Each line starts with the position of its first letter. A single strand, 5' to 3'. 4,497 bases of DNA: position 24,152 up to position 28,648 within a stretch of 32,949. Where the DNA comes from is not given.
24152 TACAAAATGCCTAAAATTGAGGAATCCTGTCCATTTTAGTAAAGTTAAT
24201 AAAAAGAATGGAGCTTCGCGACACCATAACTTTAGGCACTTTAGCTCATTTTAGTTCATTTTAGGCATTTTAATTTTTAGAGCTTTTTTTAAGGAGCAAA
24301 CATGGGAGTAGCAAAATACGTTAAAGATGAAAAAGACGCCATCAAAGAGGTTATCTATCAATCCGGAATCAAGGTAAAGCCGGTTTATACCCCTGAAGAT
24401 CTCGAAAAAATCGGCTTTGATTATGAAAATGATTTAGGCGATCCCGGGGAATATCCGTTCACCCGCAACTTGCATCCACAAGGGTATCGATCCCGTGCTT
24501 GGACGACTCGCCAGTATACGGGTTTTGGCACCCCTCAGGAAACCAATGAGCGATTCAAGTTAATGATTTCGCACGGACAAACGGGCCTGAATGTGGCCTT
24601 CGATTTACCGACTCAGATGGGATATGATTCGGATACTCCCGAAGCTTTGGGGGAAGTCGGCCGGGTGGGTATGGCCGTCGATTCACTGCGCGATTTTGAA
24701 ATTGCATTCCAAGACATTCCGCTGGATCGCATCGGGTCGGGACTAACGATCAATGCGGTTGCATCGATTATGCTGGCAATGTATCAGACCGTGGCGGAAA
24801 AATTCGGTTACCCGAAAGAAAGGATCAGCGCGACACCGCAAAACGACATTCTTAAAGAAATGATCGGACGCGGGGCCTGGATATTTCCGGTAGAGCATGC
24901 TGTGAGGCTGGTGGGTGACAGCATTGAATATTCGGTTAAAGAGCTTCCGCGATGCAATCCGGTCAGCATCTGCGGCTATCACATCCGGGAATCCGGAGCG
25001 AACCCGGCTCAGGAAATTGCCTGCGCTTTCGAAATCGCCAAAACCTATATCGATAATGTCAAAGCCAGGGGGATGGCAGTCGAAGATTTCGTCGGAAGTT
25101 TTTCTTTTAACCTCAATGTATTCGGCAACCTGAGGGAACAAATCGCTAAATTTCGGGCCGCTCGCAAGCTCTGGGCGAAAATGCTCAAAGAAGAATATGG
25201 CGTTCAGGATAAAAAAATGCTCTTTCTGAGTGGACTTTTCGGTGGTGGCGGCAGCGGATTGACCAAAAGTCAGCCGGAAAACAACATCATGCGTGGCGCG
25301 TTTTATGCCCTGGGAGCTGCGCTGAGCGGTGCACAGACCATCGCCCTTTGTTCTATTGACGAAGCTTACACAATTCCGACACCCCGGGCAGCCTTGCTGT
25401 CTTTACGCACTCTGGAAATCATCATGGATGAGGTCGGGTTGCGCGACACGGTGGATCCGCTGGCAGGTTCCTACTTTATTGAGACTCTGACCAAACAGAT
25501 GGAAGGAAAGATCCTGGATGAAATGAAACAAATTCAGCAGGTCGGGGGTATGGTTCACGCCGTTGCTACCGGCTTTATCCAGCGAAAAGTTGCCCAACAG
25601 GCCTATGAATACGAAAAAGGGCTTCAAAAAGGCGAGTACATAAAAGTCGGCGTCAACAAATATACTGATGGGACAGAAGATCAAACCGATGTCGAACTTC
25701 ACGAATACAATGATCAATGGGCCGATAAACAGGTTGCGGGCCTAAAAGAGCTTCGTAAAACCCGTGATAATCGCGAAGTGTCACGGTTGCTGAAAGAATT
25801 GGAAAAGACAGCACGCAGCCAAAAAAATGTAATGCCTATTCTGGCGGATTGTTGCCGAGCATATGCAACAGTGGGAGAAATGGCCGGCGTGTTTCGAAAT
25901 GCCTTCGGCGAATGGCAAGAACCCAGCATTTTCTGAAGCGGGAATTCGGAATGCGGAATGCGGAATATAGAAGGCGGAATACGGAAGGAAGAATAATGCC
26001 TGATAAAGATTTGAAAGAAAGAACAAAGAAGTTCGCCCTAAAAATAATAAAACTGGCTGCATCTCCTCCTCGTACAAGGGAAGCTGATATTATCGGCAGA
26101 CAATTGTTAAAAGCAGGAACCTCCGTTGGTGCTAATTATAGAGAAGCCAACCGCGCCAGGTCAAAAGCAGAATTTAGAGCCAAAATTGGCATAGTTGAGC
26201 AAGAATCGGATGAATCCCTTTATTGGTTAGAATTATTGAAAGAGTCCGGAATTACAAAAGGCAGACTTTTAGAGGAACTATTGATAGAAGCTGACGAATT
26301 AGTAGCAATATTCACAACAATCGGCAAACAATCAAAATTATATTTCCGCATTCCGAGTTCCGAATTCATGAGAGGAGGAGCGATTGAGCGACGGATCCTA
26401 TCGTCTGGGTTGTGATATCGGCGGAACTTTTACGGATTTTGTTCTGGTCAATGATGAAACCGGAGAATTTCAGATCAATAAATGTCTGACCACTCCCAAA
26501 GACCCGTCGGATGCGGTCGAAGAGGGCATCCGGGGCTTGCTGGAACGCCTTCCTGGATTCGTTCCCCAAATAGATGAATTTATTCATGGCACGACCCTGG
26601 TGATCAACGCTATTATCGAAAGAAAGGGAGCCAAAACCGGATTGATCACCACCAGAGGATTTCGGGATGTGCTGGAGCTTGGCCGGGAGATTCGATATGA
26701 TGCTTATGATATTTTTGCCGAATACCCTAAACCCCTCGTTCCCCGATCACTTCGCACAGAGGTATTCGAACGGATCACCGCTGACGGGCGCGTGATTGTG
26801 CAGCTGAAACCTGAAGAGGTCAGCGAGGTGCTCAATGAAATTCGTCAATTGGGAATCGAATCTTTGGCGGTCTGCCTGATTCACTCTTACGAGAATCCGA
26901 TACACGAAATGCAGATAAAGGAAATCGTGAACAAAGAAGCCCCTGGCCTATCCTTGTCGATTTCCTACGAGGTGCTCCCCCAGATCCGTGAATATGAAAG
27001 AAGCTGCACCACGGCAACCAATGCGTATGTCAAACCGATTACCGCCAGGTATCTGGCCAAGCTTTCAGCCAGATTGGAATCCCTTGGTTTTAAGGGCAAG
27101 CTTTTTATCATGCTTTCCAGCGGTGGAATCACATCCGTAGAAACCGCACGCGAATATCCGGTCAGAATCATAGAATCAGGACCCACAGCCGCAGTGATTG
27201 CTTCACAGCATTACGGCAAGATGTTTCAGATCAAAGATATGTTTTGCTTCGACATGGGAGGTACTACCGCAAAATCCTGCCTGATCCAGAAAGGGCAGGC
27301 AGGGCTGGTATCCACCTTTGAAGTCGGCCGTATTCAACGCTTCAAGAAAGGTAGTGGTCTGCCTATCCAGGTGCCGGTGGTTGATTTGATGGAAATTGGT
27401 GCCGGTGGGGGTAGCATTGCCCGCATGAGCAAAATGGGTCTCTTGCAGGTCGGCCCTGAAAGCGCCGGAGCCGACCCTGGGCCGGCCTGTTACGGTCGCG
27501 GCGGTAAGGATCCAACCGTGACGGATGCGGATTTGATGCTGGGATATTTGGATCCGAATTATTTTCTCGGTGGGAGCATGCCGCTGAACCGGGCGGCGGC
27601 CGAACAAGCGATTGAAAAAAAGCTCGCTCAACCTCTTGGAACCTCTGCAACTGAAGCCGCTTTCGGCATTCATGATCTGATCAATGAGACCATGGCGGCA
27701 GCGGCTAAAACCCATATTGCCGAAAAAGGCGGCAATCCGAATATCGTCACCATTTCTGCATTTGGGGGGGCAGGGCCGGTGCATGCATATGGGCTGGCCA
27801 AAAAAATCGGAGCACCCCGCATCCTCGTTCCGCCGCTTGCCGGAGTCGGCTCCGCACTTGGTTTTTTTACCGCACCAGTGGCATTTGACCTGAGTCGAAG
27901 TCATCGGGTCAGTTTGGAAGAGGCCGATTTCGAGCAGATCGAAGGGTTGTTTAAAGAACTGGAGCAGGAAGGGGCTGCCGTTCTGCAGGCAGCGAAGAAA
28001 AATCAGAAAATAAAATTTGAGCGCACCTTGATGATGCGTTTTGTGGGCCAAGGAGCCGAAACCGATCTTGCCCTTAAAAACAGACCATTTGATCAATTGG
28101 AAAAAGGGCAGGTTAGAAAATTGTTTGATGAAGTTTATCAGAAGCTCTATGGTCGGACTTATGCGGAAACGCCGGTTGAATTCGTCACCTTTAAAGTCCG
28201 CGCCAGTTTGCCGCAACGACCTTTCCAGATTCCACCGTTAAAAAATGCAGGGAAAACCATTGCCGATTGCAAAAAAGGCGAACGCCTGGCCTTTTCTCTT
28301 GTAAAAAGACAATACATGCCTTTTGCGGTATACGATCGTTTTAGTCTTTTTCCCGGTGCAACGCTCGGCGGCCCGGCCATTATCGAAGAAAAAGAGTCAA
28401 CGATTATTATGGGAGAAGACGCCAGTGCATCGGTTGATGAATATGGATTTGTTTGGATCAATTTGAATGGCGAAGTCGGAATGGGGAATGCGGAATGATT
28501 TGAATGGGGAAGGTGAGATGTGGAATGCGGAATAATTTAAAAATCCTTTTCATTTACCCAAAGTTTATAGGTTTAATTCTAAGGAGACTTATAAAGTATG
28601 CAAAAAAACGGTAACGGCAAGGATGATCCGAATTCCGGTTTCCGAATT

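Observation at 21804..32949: Candidate undescribed catabolic pathway: family III CoA-transferase, divergent B12 mutase, ATP-dependent hydantoinase-type enzyme, PaaK-type ligase and thiolase in one operon, tied to carboxyltransferase/ACAD and HAD/ECH units by a shared operator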

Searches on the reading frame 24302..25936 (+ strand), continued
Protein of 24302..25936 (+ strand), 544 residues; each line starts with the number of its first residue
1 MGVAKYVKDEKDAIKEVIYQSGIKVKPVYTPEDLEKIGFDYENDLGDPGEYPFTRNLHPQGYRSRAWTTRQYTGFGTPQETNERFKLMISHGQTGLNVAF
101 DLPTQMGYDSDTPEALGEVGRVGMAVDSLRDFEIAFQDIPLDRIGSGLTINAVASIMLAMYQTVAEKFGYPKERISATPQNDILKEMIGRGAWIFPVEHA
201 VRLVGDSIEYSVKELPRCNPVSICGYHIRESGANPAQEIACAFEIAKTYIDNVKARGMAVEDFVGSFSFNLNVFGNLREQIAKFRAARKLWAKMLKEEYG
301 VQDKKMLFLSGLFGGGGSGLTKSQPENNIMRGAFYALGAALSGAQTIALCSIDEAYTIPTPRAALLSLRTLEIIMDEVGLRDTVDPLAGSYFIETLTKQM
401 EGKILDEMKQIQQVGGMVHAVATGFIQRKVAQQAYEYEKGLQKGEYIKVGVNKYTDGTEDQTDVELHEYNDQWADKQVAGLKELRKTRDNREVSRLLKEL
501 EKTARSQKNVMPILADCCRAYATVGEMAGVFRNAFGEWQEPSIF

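Call 61: search_solved_structures(query=window:24302-25936:+, max_evalue=1e-80, show_alignments=4)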
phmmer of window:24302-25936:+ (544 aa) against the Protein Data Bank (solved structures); distinct sequences matched with E-value up to 1e-80: 7.
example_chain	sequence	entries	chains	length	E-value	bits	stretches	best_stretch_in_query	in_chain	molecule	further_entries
4r3u_A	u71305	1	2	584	1.5e-125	423.1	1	24-544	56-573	2-hydroxyisobutyryl-CoA mutase large subunit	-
8gju_J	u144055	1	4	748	2.7e-103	349.6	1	20-538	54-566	Methylmalonyl-CoA mutase, mitochondrial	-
2xij_A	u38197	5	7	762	2.9e-103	349.5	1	20-538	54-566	METHYLMALONYL-COA MUTASE, MITOCHONDRIAL | Methylmalonyl-CoA mutase, mitochondrial precursor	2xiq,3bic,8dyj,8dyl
1req_A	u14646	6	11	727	2.2e-85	290.5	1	49-538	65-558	METHYLMALONYL-COA MUTASE | PROTEIN (METHYLMALONYL-COA MUTASE)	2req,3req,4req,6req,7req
5req_A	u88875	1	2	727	7.8e-85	288.7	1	49-538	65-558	PROTEIN (METHYLMALONYL-COA MUTASE ALPHA-SUBUNIT)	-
1e1c_A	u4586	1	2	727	5.3e-84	286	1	49-538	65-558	METHYLMALONYL-COA MUTASE ALPHA CHAIN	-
6oxc_A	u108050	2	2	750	1.5e-83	284.5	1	21-537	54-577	Methylmalonyl-CoA mutase large subunit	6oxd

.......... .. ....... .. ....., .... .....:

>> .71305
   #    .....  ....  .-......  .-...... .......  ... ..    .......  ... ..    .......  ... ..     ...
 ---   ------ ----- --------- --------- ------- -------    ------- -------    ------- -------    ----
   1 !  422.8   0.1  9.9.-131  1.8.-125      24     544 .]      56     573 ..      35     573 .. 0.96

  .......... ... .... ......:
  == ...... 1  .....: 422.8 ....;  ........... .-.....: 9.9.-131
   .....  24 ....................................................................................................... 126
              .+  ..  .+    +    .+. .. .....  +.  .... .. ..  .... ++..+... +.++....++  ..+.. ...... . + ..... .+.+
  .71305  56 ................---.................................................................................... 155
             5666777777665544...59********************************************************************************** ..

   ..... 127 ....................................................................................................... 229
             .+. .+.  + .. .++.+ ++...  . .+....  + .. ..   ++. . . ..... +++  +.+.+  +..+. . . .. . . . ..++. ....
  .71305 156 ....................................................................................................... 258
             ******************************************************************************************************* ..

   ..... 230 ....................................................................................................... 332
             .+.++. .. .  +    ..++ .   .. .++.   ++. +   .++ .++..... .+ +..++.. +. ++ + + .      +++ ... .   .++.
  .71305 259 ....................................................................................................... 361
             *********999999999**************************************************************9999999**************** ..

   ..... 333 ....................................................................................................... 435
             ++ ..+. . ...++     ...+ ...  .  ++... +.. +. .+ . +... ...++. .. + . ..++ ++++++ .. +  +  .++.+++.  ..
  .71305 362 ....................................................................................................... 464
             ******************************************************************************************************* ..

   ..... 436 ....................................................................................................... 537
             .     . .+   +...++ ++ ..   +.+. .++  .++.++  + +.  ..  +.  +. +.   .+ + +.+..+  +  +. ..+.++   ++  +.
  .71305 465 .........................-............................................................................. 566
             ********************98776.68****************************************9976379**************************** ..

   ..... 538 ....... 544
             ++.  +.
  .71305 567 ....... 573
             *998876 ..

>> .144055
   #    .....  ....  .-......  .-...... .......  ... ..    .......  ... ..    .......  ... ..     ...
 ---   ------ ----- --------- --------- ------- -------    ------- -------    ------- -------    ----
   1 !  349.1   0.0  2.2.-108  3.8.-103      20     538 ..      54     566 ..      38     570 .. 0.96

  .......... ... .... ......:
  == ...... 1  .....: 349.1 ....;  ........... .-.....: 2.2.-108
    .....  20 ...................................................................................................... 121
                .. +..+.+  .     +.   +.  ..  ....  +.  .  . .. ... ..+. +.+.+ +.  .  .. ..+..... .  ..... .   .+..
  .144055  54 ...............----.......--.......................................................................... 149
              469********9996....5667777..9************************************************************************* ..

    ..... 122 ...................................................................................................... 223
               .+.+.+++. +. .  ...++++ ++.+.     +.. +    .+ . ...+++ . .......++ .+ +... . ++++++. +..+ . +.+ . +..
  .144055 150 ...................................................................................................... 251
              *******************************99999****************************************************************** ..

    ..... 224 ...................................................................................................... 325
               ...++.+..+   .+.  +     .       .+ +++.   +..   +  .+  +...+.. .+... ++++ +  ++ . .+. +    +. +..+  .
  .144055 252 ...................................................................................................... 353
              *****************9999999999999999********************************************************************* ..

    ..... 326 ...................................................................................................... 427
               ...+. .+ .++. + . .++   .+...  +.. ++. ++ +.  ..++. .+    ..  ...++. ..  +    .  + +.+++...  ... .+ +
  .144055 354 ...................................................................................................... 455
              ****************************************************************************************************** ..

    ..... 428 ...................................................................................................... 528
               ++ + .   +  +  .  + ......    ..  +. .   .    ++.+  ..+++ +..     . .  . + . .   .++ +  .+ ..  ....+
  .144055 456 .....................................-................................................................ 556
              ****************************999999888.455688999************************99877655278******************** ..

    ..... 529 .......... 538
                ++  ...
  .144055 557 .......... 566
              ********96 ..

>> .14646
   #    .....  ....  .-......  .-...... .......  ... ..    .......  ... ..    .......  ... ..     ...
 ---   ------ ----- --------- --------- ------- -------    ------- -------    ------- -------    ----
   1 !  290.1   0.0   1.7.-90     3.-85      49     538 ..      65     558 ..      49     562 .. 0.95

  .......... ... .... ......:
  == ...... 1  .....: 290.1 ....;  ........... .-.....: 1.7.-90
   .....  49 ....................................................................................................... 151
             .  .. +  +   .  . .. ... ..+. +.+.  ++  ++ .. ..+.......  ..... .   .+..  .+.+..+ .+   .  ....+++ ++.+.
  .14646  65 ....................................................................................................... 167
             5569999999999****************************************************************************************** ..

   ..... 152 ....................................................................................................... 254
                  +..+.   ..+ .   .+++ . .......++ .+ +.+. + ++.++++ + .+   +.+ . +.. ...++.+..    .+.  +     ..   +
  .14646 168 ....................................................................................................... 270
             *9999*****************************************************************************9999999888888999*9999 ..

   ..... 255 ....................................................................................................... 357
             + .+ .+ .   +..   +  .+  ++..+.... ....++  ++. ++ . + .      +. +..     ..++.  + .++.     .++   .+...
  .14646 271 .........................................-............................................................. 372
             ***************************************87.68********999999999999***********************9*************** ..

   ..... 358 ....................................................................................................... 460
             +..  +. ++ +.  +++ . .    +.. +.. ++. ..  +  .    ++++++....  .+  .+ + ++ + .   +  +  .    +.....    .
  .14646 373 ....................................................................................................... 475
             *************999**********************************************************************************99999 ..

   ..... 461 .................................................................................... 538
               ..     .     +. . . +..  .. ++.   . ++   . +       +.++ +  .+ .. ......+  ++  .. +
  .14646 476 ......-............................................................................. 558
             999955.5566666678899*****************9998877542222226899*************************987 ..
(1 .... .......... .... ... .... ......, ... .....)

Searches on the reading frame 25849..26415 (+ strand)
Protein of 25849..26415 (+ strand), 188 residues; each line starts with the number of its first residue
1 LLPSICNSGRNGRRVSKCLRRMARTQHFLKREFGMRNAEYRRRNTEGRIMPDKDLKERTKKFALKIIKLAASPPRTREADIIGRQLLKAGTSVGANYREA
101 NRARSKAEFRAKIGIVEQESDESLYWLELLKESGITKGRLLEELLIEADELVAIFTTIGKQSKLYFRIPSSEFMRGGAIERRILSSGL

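Call 4: search_protein_families(library=pfam, proteins=[window:25849-26415:+])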
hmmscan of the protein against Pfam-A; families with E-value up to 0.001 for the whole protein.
window:25849-26415:+ (188 aa): 1 family
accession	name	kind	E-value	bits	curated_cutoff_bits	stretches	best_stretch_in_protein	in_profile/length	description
PF05635.17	23S_rRNA_IVP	-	6.5e-16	58.9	33.8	1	56-154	6-103/106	23S rRNA-intervening sequence protein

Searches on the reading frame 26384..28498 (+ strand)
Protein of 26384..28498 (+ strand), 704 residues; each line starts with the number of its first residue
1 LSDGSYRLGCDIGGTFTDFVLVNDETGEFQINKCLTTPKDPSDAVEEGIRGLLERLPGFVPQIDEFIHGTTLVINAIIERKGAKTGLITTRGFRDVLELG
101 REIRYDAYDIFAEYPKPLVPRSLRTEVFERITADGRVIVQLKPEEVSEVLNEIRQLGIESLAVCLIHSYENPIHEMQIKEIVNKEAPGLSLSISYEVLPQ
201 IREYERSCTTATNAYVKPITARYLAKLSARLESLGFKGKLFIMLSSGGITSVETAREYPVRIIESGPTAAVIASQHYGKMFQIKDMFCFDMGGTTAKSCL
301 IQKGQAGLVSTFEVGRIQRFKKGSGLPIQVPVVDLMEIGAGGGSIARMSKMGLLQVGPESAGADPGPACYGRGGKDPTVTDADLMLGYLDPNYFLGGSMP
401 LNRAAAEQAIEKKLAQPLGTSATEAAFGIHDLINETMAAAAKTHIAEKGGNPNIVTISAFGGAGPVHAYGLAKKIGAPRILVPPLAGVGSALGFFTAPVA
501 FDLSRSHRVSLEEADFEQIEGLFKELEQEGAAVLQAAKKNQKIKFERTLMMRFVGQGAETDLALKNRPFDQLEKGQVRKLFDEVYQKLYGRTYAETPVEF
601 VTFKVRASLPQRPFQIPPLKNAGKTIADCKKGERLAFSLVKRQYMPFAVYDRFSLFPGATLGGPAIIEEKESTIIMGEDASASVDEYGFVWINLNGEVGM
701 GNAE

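Call 4: search_protein_families(library=pfam, proteins=[window:26384-28498:+])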
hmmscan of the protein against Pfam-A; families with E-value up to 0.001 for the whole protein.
window:26384-28498:+ (704 aa): 3 families
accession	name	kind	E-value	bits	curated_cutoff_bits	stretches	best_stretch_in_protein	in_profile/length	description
PF01968.24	Hydantoinase_A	-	9.4e-85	284.8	22.9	1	207-500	2-288/291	Hydantoinase/oxoprolinase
PF05378.19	Hydant_A_N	-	2.9e-52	177.4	25.2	1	7-185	1-175/176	Hydantoinase/oxoprolinase N-terminal region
PF19278.4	Hydant_A_C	-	3.2e-12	46.7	21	1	515-689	10-187/193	Hydantoinase/oxoprolinase C-terminal domain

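Call 41: search_protein_families(library=ncbifam, proteins=[window:26384-28498:+], max_evalue=1e-10)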
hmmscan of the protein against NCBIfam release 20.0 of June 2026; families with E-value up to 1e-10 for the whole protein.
window:26384-28498:+ (704 aa): 3 families
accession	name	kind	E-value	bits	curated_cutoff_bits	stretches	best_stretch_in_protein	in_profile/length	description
NF050156.1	CapLactmsAlpCapA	equivalog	3e-163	544.7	1000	1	6-689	1-682/689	caprolactamase subunit alpha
NF042975.2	AcphenoCarb_ApcC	equivalog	1e-92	311.6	1500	1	10-689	13-706/733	acetophenone carboxylase subunit gamma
NF042960.1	AcphenoCarb_ApcA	equivalog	2.4e-63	214.4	1250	1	124-689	101-652/658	acetophenone carboxylase subunit alpha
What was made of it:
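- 26384..28498 (+): Hydantoinase/oxoprolinase A subunit; predicted ATP-dependent 2-oxoindoleacetyl-CoA gamma-lactamase alpha. The best NCBIfam model is caprolactamase alpha (call 41).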
